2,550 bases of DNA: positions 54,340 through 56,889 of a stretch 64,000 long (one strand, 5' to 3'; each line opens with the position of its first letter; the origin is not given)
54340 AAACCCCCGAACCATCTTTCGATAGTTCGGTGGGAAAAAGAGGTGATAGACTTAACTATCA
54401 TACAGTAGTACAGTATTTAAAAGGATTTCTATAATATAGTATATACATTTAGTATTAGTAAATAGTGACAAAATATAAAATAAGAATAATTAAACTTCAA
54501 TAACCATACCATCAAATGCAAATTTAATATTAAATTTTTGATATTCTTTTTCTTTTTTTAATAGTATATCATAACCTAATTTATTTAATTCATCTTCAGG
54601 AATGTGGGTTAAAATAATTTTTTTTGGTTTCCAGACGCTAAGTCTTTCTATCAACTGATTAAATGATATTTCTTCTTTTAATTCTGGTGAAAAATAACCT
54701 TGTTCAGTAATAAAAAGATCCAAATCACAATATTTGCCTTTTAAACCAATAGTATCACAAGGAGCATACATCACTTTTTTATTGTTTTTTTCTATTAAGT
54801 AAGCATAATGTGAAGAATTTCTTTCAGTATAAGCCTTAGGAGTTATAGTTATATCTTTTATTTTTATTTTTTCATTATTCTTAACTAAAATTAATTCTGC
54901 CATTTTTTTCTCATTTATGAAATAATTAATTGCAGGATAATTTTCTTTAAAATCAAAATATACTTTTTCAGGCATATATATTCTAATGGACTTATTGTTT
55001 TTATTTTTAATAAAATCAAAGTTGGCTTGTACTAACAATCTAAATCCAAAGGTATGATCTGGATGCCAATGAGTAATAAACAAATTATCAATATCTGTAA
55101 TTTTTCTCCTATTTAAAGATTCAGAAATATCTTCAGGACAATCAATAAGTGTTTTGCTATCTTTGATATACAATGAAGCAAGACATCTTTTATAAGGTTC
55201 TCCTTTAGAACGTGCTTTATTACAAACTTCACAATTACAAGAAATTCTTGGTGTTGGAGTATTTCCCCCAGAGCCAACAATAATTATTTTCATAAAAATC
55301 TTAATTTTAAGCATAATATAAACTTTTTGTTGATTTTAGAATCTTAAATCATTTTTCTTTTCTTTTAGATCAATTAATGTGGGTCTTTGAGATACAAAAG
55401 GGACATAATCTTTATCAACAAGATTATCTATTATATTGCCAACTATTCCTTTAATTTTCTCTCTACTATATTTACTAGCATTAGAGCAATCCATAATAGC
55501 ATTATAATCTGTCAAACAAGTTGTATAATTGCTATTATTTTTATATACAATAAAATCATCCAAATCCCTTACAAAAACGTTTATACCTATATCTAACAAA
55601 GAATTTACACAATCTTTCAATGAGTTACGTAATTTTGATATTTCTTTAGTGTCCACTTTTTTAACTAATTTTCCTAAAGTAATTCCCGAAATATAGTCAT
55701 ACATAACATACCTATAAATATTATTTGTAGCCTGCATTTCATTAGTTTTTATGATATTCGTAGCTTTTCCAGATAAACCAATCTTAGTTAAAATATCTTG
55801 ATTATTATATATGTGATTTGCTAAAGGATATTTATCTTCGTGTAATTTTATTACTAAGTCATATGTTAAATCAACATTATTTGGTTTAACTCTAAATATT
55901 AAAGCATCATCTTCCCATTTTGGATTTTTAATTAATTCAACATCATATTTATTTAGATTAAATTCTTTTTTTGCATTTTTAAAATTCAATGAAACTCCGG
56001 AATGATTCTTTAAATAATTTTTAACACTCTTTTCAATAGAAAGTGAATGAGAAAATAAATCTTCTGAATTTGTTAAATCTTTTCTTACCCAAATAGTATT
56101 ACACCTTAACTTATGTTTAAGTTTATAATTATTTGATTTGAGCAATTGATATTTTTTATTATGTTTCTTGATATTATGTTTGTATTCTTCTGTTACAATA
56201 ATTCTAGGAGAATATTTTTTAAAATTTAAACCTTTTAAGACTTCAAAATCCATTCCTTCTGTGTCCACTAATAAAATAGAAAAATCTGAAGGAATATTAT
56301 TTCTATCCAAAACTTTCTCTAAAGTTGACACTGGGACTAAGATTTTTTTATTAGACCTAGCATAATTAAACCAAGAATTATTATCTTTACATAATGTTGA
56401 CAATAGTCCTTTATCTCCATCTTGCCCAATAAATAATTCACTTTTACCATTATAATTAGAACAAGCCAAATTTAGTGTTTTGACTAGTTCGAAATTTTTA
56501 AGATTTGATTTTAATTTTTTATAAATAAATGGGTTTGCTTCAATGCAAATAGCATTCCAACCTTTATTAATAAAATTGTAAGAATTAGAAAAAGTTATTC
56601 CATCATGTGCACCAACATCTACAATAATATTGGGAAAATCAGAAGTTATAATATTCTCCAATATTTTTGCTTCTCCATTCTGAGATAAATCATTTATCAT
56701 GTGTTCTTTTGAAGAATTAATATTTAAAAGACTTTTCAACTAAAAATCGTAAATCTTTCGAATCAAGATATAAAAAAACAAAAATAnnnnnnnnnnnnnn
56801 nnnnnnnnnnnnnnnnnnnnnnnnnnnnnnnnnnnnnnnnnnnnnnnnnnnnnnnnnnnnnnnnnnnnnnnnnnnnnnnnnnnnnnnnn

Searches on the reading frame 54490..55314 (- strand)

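Call 79: search_protein_families(library=pfam, proteins=[window:54490-55314:-], max_evalue=0.01)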
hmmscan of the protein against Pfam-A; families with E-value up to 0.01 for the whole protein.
window:54490-55314:- (274 aa): 2 families
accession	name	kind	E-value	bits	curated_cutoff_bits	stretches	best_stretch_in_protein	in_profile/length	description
PF12706.13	Lactamase_B_2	-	7.4e-11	42.5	27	1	56-238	4-200/200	Beta-lactamase superfamily domain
PF00753.33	Lactamase_B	-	5e-08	33.6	22.7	1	51-97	14-66/196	Metallo-beta-lactamase superfamily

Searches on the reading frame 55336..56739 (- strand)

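Call 20: search_protein_families(library=pfam, proteins=[window:55336-56739:-], max_evalue=0.00001)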
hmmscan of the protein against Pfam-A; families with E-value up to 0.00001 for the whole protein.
window:55336-56739:- (467 aa): 1 family
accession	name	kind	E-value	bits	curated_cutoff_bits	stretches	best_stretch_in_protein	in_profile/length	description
PF05050.19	Methyltransf_21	-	2.6e-19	70.4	22.7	1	41-206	1-172/173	Methyltransferase FkbM domain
